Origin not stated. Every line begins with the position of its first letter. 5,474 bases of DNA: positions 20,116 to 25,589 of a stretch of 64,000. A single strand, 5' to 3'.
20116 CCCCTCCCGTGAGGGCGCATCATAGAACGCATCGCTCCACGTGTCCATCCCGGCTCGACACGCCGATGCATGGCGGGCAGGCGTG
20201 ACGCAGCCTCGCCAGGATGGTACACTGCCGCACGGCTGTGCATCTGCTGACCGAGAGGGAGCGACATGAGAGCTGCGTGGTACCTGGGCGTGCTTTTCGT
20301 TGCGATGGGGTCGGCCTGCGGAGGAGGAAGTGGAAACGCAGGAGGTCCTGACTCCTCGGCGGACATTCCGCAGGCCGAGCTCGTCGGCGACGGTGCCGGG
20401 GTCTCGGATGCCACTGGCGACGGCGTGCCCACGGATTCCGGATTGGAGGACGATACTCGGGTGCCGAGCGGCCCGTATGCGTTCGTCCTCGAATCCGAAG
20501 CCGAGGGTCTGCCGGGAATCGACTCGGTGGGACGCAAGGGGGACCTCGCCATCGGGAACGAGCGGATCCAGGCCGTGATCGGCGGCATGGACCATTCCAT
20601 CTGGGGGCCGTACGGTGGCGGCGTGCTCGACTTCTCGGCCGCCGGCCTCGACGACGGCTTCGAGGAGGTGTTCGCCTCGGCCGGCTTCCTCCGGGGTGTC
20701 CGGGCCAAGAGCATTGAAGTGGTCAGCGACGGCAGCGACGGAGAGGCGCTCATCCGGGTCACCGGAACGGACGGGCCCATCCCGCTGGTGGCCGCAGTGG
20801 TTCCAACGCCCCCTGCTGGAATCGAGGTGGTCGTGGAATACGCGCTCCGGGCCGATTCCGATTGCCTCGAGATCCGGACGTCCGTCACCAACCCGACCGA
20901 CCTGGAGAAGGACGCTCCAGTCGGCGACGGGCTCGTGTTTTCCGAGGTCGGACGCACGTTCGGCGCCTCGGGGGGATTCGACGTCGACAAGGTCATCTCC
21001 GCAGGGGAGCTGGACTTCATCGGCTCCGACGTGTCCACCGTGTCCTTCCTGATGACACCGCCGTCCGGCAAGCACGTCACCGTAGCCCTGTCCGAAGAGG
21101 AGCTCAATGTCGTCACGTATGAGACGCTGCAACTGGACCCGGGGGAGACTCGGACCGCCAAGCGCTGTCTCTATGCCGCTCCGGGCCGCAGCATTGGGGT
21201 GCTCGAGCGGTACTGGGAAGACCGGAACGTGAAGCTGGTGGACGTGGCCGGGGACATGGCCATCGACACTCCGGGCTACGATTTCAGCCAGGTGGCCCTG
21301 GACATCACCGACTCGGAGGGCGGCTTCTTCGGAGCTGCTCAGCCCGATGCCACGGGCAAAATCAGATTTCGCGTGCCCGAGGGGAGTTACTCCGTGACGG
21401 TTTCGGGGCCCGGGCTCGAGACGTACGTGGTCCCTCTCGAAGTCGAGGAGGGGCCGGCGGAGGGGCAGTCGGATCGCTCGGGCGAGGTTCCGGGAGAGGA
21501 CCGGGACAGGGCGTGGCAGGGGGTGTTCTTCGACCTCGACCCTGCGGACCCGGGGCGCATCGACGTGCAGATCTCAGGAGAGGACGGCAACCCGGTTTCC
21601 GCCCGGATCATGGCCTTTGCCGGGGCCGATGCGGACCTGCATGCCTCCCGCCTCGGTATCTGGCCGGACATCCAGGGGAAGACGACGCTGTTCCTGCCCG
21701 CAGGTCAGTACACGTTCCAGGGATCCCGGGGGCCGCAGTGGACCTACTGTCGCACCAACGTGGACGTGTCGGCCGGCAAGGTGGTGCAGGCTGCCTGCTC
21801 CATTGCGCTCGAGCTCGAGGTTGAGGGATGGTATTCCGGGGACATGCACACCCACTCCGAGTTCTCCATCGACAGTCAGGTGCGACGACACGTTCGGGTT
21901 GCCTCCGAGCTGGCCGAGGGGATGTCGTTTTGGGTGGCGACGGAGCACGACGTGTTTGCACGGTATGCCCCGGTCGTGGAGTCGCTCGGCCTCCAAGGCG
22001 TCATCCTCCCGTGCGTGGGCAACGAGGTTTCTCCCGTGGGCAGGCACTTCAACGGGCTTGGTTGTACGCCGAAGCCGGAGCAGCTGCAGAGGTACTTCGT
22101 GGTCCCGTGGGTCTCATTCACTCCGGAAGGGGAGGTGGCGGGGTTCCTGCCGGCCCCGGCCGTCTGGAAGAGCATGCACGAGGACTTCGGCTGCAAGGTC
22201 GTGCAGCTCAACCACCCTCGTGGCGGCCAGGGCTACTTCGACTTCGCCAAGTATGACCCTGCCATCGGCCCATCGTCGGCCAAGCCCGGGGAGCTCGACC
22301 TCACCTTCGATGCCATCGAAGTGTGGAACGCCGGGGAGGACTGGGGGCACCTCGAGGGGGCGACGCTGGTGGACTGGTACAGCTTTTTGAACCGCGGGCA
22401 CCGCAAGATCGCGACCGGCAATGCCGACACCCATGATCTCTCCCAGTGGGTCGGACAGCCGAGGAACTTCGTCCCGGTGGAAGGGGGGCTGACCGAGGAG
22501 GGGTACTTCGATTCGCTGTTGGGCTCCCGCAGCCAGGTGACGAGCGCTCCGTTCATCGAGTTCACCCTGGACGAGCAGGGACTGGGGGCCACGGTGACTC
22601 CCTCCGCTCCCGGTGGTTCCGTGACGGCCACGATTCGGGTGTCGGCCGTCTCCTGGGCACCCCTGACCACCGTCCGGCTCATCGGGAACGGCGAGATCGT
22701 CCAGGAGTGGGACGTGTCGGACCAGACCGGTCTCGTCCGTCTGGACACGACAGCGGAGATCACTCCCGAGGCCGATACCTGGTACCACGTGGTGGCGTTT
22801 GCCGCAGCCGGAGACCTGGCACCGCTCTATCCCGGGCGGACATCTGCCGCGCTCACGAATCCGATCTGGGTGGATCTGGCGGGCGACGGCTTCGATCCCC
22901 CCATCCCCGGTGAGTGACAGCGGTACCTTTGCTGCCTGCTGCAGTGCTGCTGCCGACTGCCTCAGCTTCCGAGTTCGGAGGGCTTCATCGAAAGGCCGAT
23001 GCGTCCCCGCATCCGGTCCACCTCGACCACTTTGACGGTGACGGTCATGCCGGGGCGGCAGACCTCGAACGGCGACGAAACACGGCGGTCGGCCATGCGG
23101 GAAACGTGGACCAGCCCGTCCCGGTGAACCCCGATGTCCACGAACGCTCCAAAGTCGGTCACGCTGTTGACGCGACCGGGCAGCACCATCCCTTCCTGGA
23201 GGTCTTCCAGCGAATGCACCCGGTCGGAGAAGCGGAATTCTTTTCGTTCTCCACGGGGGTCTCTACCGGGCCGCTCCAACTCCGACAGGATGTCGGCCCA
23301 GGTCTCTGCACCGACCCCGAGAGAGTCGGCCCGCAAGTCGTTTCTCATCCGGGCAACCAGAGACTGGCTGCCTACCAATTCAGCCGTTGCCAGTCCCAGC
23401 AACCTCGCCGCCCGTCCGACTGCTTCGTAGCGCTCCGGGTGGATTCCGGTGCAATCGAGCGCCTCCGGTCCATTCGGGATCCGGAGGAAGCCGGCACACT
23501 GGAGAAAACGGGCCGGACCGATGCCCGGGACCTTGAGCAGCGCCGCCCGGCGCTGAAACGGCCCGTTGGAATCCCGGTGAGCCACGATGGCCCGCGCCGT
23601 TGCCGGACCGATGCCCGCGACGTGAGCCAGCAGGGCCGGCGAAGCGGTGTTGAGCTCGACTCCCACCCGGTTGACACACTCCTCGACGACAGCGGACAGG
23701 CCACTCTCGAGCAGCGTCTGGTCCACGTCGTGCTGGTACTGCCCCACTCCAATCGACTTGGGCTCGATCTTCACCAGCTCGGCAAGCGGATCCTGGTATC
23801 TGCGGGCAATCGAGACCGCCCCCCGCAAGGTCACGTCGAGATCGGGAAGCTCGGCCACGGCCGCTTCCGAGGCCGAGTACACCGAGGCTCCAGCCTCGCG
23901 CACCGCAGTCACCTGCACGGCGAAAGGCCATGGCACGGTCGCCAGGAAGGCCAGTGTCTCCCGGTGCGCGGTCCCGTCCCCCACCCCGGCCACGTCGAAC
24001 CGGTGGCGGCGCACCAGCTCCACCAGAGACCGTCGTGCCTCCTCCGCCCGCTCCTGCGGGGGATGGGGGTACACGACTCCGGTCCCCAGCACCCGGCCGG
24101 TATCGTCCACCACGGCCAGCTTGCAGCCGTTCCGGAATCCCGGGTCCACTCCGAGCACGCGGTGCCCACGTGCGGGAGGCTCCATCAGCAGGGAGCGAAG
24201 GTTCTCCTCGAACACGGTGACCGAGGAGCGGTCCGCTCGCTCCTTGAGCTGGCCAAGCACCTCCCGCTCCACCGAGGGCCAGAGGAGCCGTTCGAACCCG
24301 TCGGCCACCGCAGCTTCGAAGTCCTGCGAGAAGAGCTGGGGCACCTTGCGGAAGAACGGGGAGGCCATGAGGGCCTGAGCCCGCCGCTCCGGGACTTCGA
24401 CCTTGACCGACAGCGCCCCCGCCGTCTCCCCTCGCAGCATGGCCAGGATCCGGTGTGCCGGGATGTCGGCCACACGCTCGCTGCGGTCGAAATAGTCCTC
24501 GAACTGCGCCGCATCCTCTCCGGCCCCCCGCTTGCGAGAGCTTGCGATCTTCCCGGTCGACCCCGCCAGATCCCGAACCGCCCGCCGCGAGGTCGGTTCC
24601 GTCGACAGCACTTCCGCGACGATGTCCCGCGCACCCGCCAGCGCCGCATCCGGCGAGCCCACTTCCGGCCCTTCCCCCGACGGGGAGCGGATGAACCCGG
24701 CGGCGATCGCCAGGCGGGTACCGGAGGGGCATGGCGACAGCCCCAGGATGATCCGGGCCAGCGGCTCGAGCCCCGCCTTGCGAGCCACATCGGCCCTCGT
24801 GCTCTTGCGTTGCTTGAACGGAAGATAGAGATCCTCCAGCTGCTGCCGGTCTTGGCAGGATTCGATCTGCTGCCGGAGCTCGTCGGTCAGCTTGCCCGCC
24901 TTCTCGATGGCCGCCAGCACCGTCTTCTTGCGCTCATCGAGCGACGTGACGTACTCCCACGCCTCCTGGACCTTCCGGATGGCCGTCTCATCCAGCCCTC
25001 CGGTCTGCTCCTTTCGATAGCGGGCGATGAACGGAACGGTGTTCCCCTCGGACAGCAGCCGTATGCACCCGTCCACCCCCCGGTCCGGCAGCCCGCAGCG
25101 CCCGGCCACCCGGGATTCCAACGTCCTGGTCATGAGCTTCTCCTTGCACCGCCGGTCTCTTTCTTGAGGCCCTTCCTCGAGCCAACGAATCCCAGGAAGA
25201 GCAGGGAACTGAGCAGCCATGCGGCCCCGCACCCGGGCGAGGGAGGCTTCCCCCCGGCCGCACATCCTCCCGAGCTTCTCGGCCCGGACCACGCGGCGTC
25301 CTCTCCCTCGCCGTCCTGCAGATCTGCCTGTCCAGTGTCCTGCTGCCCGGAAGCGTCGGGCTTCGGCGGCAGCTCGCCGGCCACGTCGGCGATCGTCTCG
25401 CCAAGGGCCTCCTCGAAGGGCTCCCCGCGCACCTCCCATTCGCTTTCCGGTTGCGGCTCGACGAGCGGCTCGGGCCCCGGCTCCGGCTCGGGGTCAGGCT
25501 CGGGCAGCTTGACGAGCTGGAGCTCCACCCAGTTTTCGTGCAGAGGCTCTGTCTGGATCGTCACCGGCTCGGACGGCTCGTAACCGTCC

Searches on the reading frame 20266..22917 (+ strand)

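Call 54: search_protein_families(library=pfam, proteins=[window:20266-22917:+], max_evalue=0.0001)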
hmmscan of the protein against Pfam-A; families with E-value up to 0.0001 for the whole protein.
window:20266-22917:+ (883 aa): 1 family
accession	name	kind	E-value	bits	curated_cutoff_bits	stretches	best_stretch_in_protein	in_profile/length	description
PF13620.12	CarboxypepD_reg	-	2.4e-06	28.2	32.3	0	341-398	15-74/82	Carboxypeptidase regulatory-like domain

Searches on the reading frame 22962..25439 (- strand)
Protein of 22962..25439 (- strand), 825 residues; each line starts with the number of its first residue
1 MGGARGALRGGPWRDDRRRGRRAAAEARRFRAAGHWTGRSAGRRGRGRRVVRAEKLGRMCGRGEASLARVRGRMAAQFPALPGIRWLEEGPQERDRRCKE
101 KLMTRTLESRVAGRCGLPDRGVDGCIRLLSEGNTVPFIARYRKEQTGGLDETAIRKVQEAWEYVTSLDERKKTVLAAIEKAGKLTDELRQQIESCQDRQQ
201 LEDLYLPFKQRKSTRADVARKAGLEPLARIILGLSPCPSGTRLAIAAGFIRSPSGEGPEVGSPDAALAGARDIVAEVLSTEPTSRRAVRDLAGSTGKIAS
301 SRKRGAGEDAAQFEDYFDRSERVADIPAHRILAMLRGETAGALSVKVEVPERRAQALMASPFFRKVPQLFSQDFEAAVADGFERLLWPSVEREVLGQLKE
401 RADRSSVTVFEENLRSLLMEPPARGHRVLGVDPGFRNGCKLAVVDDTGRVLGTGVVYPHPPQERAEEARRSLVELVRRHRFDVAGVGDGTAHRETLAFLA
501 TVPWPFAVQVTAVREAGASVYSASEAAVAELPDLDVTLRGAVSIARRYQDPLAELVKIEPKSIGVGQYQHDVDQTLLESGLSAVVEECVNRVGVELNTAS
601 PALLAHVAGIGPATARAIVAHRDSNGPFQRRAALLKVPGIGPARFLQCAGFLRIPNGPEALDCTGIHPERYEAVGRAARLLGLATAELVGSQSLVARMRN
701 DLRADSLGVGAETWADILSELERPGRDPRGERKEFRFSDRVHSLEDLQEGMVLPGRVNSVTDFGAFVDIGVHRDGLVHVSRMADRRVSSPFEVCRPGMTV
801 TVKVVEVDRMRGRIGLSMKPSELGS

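Call 8: search_protein_families(library=pfam, proteins=[window:22962-25439:-], max_evalue=1)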
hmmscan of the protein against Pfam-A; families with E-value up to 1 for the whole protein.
window:22962-25439:- (825 aa): 14 families
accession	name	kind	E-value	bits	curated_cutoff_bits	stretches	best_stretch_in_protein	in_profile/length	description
PF16921.10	Tex_YqgF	-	6.5e-43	146.6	27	1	427-549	2-126/126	Tex protein YqgF-like domain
PF12836.13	HHH_3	-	2.3e-26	92.1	27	1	589-653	1-65/65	Helix-hairpin-helix motif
PF09371.15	Tex_N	-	1.5e-25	89.1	32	1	108-179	4-75/75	Tex-like protein N-terminal domain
PF22706.1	Tex_central_region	-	3.7e-25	89.4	27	1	245-410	9-178/178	Tex central region-like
PF00575.29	S1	-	3.7e-18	66.1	22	1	747-819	2-74/74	S1 RNA binding domain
PF17674.7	HHH_9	-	1e-16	62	23.1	1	660-729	2-70/70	HHH domain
PF00633.29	HHH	-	3.9e-08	33.2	24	1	596-620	5-29/30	Helix-hairpin-helix motif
PF23459.1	S1_RRP5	-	4.5e-08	34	27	1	747-817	1-71/72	RRP5 S1 domain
PF14635.12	HHH_7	-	8.3e-07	29.8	27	1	564-655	7-104/104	Helix-hairpin-helix motif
PF14639.11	YqgF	-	2.6e-05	24.5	35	1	507-556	98-147/150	Holliday-junction resolvase-like of SPT6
PF21710.3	Spt6_S1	-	6.8e-05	23.5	27.5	1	745-821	12-89/91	Spt6, S1/OB domain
PF14520.12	HHH_5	-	7.9e-05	23.5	27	1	602-619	35-52/57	Helix-hairpin-helix domain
PF03934.19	T2SSK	-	0.00011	22.9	24.2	1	595-641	2-48/63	Type II secretion system (T2SS), protein K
PF14579.12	HHH_6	-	0.014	16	25.6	1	604-634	27-57/90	Helix-hairpin-helix motif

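Call 56: find_homologous_proteins(query=window:22965-25133:-, max_evalue=1e-100)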
Query window:22965-25133:- (723 aa): 7997 proteins with E <= 1e-100 among 8000 candidates; the best 120 are listed.
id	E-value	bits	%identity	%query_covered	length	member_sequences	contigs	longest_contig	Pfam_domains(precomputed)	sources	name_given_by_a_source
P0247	0.0e+0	1321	83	100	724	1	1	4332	PF16921.11,PF00575.30,PF23459.2,PF12836.14,PF14635.13,PF17674.8,PF00633.30,PF09371.16,PF22706.2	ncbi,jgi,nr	ncbi:MAG: RNA-binding transcriptional accessory protein [Deltaproteobacteria bacterium]|nr:RNA-bindi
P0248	0.0e+0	1311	84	97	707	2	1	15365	PF16921.11,PF00575.30,PF23459.2,PF12836.14,PF14635.13,PF17674.8,PF00633.30,PF09371.16,PF22706.2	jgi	jgi:uncharacterized protein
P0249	0.0e+0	1029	67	99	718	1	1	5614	PF16921.11,PF14639.12,PF00575.30,PF23459.2,PF12836.14,PF14635.13,PF17674.8,PF00633.30,PF09371.16,PF22706.2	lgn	-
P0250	1.8e-297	1007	66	97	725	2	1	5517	PF16921.11,PF14639.12,PF00575.30,PF23459.2,PF12836.14,PF14635.13,PF17674.8,PF00633.30,PF09371.16,PF22706.2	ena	-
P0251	2.6e-289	980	64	99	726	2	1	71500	PF16921.11,PF00575.30,PF23459.2,PF12836.14,PF14635.13,PF17674.8,PF09371.16,PF22706.2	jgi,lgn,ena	-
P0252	1.4e-276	938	63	100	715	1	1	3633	PF16921.11,PF14639.12,PF00575.30,PF23459.2,PF12836.14,PF14635.13,PF17674.8,PF00633.30,PF09371.16,PF22706.2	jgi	jgi:uncharacterized protein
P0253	8.1e-271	918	61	99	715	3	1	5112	PF16921.11,PF00575.30,PF23459.2,PF12836.14,PF14635.13,PF17674.8,PF09371.16,PF22706.2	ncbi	-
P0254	1.1e-270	918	61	99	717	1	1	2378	PF16921.11,PF00575.30,PF23459.2,PF12836.14,PF14635.13,PF17674.8,PF09371.16,PF22706.2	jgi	jgi:protein Tex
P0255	2.8e-270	917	60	99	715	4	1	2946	PF16921.11,PF00575.30,PF23459.2,PF12836.14,PF14635.13,PF17674.8,PF00633.30,PF09371.16,PF22706.2,PF21710.4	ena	-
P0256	1.7e-269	914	59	99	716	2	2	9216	PF16921.11,PF00575.30,PF23459.2,PF12836.14,PF17674.8,PF00633.30,PF09371.16,PF22706.2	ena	-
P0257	7.0e-269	912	61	100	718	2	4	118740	PF16921.11,PF00575.30,PF12836.14,PF14635.13,PF17674.8,PF09371.16,PF22706.2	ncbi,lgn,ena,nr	ncbi:MAG: RNA-binding transcriptional accessory protein [Deltaproteobacteria bacterium]|nr:RNA-bindi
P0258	1.8e-268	911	62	96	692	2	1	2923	PF16921.11,PF00575.30,PF23459.2,PF12836.14,PF14635.13,PF17674.8,PF09371.16,PF22706.2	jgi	-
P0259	9.5e-265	898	60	99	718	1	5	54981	PF16921.11,PF00575.30,PF23459.2,PF12836.14,PF14635.13,PF17674.8,PF09371.16,PF22706.2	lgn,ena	-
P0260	3.1e-263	893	59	99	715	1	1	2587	PF16921.11,PF00575.30,PF23459.2,PF12836.14,PF14635.13,PF17674.8,PF09371.16,PF22706.2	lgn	-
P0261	7.8e-263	892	59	99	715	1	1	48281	PF16921.11,PF00575.30,PF12836.14,PF14635.13,PF17674.8,PF09371.16,PF22706.2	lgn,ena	-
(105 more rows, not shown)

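Call 57: find_encoding_contigs(protein=P0248, flank=10000, max_places=4)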
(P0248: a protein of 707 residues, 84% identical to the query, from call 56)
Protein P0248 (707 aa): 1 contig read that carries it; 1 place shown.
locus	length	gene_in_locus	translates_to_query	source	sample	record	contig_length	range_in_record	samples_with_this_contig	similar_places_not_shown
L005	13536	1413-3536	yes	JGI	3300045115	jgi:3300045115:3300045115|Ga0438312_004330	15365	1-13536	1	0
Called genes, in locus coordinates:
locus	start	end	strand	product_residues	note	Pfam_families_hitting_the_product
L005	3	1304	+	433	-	?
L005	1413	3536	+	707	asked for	PF09371:Tex_N, PF14635:HHH_7 (faint), PF22706:Tex_central_region, PF16921:Tex_YqgF, PF12836:HHH_3, PF17674:HHH_9, PF00575:S1, PF23459:S1_RRP5 (weak), +1 more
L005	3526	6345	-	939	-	PF13620:CarboxypepD_reg (faint)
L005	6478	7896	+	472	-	PF00083:Sugar_tr (weak), PF06609:TRI12 (weak), PF07690:MFS_1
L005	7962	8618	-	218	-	-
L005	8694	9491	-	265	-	-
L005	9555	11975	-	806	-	PF01326:PPDK_N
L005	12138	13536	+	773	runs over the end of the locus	PF00932:LTD (weak)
